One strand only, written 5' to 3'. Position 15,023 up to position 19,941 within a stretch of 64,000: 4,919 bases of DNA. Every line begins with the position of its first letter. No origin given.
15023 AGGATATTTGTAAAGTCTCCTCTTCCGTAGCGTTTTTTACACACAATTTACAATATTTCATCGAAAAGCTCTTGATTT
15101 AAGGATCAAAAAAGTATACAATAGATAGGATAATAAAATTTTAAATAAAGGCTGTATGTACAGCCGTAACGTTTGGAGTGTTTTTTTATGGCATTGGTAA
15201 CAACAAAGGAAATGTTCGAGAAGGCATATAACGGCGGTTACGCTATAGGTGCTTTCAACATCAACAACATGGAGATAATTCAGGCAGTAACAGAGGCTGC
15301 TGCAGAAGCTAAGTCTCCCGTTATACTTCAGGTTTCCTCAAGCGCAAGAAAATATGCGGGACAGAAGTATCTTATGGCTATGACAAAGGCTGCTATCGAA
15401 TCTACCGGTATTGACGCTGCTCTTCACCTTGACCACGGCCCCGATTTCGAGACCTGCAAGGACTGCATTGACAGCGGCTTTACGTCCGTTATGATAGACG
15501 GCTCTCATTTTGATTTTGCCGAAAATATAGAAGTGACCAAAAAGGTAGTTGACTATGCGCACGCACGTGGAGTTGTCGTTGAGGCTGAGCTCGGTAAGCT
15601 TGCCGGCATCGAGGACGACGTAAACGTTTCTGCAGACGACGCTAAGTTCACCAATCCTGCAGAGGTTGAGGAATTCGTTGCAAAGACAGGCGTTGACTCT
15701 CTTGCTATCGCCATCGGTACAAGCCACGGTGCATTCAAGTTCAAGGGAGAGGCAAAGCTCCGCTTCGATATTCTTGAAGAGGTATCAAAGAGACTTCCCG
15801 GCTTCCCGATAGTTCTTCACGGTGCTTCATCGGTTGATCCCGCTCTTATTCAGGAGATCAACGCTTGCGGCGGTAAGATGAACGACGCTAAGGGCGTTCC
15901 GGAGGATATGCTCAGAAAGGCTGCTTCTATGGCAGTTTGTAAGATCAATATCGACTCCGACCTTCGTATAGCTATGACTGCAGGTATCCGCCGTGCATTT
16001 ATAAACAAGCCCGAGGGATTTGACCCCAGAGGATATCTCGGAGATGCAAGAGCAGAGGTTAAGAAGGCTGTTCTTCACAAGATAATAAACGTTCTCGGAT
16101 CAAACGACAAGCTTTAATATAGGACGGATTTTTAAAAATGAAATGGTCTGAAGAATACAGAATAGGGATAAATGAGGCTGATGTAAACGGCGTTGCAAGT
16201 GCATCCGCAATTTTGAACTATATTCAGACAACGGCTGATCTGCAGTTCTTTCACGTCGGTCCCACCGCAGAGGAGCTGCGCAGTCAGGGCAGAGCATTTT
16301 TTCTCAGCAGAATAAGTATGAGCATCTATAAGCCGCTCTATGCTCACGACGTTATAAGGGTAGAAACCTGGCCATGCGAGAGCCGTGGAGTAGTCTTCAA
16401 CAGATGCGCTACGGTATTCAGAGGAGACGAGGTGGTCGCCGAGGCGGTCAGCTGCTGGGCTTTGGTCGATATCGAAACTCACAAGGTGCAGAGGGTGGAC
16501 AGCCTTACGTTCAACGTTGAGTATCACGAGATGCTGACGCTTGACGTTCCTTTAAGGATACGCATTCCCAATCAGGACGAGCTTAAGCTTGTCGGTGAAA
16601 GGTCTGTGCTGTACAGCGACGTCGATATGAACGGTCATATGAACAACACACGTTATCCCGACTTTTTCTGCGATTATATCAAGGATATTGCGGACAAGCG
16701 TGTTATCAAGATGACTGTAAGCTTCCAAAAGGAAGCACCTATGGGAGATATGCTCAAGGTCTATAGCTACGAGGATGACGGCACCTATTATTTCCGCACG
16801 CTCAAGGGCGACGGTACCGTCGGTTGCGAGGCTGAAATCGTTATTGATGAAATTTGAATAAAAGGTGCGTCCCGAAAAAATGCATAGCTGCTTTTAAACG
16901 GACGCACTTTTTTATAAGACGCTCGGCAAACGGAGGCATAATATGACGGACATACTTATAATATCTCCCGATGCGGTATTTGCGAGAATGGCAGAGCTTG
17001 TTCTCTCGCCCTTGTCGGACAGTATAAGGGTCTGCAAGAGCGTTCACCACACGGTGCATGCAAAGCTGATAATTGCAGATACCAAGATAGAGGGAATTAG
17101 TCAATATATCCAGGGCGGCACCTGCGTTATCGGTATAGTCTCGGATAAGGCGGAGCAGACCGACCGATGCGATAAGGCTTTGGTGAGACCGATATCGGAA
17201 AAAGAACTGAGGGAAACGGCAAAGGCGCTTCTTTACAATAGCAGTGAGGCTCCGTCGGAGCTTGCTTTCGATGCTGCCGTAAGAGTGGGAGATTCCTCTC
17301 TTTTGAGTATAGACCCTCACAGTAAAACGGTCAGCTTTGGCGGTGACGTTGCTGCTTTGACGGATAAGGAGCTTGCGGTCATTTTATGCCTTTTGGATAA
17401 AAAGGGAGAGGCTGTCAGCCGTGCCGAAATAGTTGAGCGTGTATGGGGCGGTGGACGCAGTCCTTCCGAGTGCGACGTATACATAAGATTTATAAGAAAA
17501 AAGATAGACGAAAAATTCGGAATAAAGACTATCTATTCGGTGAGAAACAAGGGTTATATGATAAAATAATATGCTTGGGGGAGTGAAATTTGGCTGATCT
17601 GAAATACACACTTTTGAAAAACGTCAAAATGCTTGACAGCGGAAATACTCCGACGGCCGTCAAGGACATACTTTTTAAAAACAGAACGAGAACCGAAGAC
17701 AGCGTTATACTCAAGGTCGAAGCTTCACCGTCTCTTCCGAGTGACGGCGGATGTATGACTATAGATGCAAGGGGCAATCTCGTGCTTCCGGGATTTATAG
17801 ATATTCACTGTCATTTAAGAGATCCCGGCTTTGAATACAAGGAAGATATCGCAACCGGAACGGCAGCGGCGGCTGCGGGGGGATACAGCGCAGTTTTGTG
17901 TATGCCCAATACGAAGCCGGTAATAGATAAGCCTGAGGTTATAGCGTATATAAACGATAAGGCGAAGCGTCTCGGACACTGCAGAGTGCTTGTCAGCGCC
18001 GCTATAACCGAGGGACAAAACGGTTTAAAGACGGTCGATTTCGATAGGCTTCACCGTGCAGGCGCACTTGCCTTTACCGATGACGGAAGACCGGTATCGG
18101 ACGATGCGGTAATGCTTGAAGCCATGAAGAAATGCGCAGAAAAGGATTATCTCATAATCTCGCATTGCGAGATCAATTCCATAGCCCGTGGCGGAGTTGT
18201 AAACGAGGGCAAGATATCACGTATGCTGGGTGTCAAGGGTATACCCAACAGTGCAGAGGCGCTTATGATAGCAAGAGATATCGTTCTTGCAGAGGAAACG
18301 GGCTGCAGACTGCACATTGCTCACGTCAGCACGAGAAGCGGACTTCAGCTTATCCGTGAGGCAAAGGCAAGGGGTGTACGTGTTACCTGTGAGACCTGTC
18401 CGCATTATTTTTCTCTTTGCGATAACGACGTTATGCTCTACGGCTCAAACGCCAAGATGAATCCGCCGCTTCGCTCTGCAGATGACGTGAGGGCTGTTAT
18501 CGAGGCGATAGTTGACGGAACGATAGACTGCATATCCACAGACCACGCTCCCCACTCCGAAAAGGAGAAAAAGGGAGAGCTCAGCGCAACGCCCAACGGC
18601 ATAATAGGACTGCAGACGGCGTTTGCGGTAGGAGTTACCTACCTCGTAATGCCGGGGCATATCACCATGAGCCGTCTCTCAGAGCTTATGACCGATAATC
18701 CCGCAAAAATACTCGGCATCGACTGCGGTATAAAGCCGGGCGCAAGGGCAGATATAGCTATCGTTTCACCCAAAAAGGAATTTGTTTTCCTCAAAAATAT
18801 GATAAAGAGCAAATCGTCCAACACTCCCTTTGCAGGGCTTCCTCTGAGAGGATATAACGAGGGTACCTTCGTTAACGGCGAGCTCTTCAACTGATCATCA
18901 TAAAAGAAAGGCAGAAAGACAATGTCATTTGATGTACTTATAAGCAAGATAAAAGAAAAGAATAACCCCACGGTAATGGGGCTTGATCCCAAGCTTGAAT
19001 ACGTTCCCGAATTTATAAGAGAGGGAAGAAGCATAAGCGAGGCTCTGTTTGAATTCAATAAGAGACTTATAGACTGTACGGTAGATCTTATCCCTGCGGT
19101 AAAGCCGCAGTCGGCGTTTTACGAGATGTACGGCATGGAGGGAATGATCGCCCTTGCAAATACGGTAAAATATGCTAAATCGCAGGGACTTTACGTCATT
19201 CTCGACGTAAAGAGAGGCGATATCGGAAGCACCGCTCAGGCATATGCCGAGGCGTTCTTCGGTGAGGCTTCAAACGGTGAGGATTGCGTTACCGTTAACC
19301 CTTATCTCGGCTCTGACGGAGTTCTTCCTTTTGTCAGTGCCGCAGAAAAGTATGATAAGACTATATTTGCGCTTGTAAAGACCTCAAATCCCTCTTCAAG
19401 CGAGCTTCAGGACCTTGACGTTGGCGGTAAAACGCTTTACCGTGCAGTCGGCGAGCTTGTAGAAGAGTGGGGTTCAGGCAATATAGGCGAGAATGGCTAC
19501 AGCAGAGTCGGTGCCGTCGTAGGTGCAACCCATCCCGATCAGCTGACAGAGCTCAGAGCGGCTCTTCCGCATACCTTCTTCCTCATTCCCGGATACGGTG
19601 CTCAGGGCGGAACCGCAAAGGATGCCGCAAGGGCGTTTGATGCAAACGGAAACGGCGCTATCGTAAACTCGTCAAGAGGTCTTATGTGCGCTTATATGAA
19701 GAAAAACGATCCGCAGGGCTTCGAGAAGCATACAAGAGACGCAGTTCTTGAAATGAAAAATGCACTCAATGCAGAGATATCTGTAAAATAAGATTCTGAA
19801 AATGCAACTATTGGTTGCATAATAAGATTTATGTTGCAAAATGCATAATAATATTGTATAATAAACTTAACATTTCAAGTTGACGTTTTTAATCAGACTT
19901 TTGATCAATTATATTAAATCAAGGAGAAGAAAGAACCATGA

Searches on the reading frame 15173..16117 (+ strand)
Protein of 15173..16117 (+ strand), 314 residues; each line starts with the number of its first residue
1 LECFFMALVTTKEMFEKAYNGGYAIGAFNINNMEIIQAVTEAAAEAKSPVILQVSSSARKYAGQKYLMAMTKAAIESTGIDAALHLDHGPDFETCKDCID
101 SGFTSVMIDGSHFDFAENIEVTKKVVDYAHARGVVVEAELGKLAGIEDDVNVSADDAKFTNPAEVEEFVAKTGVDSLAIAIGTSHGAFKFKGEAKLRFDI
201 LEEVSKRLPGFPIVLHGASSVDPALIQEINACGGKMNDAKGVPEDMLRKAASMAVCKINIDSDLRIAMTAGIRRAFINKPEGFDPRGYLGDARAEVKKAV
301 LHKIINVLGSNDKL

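Call 8: search_protein_families(library=pfam, proteins=[window:15173-16117:+], max_evalue=0.001)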
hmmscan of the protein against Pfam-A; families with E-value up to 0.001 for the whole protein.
window:15173-16117:+ (314 aa): 1 family
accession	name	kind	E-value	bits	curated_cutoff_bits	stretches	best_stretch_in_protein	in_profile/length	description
PF01116.26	F_bP_aldolase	-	5.1e-102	341.6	25.5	1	9-313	1-277/277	Fructose-bisphosphate aldolase class-II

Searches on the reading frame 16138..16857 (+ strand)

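Call 8: search_protein_families(library=pfam, proteins=[window:16138-16857:+], max_evalue=0.001)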
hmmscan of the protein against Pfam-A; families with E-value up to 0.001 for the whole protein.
window:16138-16857:+ (239 aa): 3 families
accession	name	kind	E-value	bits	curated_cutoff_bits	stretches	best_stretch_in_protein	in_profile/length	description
PF01643.23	Acyl-ACP_TE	-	6.3e-15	55.5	23.7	1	2-121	3-124/131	Acyl-ACP thioesterase N-terminal domain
PF20791.3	Acyl-ACP_TE_C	-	1.8e-10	41.4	21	1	154-211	11-70/101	Acyl-ACP thioesterase C-terminal domain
PF13279.12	4HBT_2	-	1.8e-09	38.5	25.5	0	10-120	2-114/122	Thioesterase-like superfamily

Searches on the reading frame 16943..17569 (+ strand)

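Call 8: search_protein_families(library=pfam, proteins=[window:16943-17569:+], max_evalue=0.001)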
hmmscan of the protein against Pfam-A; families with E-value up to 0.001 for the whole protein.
window:16943-17569:+ (208 aa): 1 family
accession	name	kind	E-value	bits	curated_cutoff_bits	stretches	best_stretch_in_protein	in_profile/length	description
PF00486.34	Trans_reg_C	-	4e-13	49.7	26.2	1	137-206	4-76/77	Transcriptional regulatory protein, C terminal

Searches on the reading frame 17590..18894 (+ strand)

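Call 8: search_protein_families(library=pfam, proteins=[window:17590-18894:+], max_evalue=0.001)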
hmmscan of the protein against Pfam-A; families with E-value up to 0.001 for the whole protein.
window:17590-18894:+ (434 aa): 4 families
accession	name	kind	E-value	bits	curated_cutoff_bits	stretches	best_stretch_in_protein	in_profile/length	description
PF01979.26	Amidohydro_1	-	5.8e-23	82.1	25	1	64-431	1-343/345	Amidohydrolase family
PF12890.13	DHOase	-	5.9e-15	56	21.2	1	63-249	2-140/142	Dihydro-orotase-like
PF07969.17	Amidohydro_3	-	1.3e-10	41.8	29.7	1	57-85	2-29/472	Amidohydrolase family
PF19799.5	DUF6282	-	0.00031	20.9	26.8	0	68-112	1-45/196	Family of unknown function (DUF6282)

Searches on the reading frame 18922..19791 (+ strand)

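Call 8: search_protein_families(library=pfam, proteins=[window:18922-19791:+], max_evalue=0.001)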
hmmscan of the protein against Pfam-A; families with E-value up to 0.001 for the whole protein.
window:18922-19791:+ (289 aa): 1 family
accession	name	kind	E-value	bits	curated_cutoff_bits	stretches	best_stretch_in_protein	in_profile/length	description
PF00215.30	OMPdecase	-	1.3e-25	91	27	1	55-256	24-210/221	Orotidine 5'-phosphate decarboxylase / HUMPS family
